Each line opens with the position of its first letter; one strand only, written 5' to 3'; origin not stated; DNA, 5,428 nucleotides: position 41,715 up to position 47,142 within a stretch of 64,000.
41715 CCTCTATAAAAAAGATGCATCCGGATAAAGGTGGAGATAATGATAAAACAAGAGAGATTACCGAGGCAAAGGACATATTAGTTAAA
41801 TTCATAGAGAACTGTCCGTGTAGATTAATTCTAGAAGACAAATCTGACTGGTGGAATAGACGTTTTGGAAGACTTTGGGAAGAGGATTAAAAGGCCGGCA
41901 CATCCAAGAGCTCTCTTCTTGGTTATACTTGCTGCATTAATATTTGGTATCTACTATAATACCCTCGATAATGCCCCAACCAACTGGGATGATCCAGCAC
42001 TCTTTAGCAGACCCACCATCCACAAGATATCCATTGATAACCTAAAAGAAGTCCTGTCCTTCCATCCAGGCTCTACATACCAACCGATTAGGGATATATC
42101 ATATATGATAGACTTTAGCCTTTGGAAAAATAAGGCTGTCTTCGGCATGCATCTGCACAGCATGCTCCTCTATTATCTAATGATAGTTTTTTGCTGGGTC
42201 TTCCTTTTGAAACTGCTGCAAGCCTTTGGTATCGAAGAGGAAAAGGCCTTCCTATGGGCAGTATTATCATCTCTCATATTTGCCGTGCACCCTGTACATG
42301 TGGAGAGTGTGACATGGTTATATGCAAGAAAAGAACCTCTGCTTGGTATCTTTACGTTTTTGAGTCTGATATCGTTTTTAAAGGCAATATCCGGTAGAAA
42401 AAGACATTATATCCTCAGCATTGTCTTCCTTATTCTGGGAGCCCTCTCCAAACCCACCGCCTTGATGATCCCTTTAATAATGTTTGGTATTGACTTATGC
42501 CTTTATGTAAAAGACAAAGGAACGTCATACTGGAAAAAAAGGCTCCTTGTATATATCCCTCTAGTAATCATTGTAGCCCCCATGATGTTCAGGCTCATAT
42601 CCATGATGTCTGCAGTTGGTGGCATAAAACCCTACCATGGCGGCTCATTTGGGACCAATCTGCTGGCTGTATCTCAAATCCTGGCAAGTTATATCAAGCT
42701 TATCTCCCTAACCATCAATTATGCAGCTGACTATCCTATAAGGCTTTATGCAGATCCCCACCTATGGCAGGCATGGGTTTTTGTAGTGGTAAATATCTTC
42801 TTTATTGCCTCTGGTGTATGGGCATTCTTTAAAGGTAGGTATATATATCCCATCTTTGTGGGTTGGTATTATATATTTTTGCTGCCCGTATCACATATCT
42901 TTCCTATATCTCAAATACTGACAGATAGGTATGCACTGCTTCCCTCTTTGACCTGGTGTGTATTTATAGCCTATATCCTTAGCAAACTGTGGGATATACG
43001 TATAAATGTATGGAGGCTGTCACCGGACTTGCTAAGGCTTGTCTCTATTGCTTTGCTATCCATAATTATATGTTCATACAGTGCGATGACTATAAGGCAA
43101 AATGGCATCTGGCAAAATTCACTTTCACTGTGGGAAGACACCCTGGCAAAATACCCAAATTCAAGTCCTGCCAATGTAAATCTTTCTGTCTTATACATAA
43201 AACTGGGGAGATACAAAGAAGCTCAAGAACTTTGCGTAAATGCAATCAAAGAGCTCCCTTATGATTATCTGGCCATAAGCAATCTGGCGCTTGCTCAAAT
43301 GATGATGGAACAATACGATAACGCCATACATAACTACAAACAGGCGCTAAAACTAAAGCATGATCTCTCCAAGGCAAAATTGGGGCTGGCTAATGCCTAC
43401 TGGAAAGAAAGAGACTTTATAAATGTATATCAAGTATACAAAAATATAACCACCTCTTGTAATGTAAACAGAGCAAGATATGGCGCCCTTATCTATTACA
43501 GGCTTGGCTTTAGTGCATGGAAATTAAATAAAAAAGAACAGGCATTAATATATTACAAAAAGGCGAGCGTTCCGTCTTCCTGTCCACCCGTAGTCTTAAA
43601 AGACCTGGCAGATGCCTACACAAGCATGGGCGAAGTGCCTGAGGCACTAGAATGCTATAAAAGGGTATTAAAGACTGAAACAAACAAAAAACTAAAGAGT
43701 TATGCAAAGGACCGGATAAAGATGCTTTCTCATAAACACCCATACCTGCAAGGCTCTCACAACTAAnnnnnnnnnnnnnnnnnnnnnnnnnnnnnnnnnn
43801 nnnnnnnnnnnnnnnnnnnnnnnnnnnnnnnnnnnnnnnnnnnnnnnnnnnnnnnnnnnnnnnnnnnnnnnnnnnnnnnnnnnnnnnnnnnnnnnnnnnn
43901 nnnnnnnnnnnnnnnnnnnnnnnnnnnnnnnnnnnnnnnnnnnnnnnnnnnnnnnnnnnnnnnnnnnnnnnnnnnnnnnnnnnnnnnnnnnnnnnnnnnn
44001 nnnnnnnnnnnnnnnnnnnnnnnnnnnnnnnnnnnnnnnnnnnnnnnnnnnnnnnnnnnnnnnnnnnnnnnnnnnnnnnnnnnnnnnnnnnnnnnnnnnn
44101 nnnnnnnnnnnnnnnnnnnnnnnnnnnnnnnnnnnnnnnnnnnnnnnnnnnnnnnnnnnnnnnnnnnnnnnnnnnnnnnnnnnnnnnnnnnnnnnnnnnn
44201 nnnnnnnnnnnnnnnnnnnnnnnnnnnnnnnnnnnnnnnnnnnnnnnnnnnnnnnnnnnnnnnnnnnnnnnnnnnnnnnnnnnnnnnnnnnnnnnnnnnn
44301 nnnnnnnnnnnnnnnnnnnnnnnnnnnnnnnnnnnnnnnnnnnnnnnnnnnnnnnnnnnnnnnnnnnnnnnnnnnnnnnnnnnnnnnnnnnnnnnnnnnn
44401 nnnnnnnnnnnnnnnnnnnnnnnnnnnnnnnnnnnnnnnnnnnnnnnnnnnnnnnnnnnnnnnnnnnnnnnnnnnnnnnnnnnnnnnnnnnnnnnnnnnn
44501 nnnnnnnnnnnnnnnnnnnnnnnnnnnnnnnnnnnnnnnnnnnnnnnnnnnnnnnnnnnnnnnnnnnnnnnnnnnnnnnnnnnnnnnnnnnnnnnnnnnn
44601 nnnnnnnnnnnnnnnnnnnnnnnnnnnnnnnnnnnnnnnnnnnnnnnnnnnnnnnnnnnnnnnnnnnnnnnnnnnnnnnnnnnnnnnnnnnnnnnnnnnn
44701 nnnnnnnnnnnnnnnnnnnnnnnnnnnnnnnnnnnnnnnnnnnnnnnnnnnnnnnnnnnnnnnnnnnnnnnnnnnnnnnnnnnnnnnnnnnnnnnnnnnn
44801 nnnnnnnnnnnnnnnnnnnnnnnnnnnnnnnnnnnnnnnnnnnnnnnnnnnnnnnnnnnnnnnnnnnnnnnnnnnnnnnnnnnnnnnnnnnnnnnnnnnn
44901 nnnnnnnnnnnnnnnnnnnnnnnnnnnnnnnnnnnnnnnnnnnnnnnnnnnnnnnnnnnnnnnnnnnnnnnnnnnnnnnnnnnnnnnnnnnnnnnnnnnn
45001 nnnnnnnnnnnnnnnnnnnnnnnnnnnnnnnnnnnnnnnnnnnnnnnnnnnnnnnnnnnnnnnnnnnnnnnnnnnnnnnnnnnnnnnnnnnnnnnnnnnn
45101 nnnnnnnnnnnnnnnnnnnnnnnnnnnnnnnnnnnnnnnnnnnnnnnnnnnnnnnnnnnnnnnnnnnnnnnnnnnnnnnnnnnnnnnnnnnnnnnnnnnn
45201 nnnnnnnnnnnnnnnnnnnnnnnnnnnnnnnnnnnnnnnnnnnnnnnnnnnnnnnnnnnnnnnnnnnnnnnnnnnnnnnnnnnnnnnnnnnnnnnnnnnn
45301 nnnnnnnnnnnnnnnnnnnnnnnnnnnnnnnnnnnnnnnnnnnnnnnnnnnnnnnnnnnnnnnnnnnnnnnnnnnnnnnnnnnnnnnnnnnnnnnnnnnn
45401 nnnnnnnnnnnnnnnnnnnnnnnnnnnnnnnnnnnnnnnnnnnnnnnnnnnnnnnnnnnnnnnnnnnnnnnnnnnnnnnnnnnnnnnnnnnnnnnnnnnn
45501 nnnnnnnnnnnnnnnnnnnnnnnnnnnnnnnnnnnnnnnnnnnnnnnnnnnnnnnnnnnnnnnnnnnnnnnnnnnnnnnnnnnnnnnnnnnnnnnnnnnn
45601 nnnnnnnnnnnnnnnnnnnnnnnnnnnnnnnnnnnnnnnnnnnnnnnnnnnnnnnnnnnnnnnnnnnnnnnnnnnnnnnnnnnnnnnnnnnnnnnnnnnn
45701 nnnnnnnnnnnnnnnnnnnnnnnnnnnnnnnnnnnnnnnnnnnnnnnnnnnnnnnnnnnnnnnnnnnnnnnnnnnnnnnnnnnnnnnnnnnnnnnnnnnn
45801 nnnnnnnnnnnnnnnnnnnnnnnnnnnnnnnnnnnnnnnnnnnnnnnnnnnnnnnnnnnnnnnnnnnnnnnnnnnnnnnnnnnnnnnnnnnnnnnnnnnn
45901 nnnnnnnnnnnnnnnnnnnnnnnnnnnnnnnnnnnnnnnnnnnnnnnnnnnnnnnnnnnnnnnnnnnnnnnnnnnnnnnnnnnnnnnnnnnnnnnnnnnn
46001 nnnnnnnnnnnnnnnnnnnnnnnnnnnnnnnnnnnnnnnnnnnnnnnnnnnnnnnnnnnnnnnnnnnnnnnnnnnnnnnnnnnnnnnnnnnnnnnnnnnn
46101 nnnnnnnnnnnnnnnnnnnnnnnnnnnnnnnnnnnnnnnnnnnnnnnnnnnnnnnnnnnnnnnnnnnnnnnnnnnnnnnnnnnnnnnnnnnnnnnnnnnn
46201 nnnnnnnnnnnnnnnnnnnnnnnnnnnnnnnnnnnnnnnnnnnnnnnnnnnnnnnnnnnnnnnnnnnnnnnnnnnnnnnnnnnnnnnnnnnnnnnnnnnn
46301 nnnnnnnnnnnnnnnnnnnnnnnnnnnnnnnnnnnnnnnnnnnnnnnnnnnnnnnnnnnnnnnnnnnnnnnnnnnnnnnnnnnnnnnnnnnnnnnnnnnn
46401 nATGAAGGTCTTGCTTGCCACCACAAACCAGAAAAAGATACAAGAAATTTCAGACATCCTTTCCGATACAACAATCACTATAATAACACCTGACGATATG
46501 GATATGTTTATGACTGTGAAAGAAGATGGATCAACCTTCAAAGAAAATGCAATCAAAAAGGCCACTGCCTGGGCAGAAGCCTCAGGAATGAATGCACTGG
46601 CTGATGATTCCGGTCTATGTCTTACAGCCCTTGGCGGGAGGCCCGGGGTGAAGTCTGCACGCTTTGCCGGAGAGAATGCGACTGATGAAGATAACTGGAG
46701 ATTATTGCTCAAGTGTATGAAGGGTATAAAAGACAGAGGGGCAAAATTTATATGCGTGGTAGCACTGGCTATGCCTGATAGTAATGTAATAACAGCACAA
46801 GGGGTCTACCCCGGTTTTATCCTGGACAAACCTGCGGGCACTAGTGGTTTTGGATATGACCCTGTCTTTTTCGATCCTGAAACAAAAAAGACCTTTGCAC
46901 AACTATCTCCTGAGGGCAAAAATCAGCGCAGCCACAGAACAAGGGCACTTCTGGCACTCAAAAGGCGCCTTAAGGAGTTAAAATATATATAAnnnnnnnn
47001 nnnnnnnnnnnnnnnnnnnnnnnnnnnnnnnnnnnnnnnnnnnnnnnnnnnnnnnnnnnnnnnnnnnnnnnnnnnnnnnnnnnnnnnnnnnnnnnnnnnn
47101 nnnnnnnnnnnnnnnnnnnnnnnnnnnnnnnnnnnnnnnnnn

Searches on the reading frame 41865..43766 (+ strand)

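Call 63: search_protein_families(library=pfam, proteins=[window:41865-43766:+], max_evalue=0.00001)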
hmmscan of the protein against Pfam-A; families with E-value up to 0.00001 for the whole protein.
window:41865-43766:+ (633 aa): 13 families
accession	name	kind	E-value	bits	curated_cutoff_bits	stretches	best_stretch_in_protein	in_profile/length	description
PF07719.23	TPR_2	-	1.2e-19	69.2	27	0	470-498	3-31/34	Tetratricopeptide repeat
PF00515.34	TPR_1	-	5.9e-19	67.5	27.8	0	470-500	3-33/34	Tetratricopeptide repeat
PF14559.12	TPR_19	-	1.6e-13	51.2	25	0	420-458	11-49/68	Tetratricopeptide repeat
PF13424.12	TPR_12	-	4.4e-12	46.5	30.1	0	416-456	26-67/77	Tetratricopeptide repeat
PF13176.12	TPR_7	-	5.8e-12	45.1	27.9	0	579-607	3-31/36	Tetratricopeptide repeat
PF13181.12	TPR_8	-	1.4e-11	44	25.7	0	543-567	3-27/34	Tetratricopeptide repeat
PF13432.12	TPR_16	-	4.1e-08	34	32.7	0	474-517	3-46/65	Tetratricopeptide repeat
PF13428.12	TPR_14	-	4.6e-08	33.4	23.5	0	576-604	2-30/44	Tetratricopeptide repeat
PF13414.12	TPR_11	-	6.7e-08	32.5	26.8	0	483-514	9-40/42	TPR repeat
PF13374.12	TPR_10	-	6.9e-08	32.7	27.5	0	580-603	7-30/42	Tetratricopeptide repeat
PF13174.12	TPR_6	-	8.9e-08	32.7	26.3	0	544-566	3-25/33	Tetratricopeptide repeat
PF13431.12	TPR_17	-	1.2e-07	31.9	24.4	0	422-455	1-34/34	Tetratricopeptide repeat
PF24575.1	TPR_Slam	-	3.7e-06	27.7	35.2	0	475-517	54-96/104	Surface lipoprotein assembly modifier, N-terminal TPR repeats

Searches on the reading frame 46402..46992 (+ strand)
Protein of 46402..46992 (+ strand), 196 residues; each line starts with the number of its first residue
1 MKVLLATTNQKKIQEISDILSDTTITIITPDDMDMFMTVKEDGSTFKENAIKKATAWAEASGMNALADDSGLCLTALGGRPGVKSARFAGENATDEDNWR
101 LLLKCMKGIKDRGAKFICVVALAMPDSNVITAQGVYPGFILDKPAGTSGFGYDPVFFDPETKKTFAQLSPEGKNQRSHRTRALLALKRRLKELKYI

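Call 63: search_protein_families(library=pfam, proteins=[window:46402-46992:+], max_evalue=0.00001)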
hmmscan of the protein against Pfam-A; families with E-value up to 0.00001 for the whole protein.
window:46402-46992:+ (196 aa): 1 family
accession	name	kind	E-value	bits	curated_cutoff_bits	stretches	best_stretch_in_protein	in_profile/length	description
PF01725.21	Ham1p_like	-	3e-61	207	22.5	1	3-187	1-184/186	Ham1 family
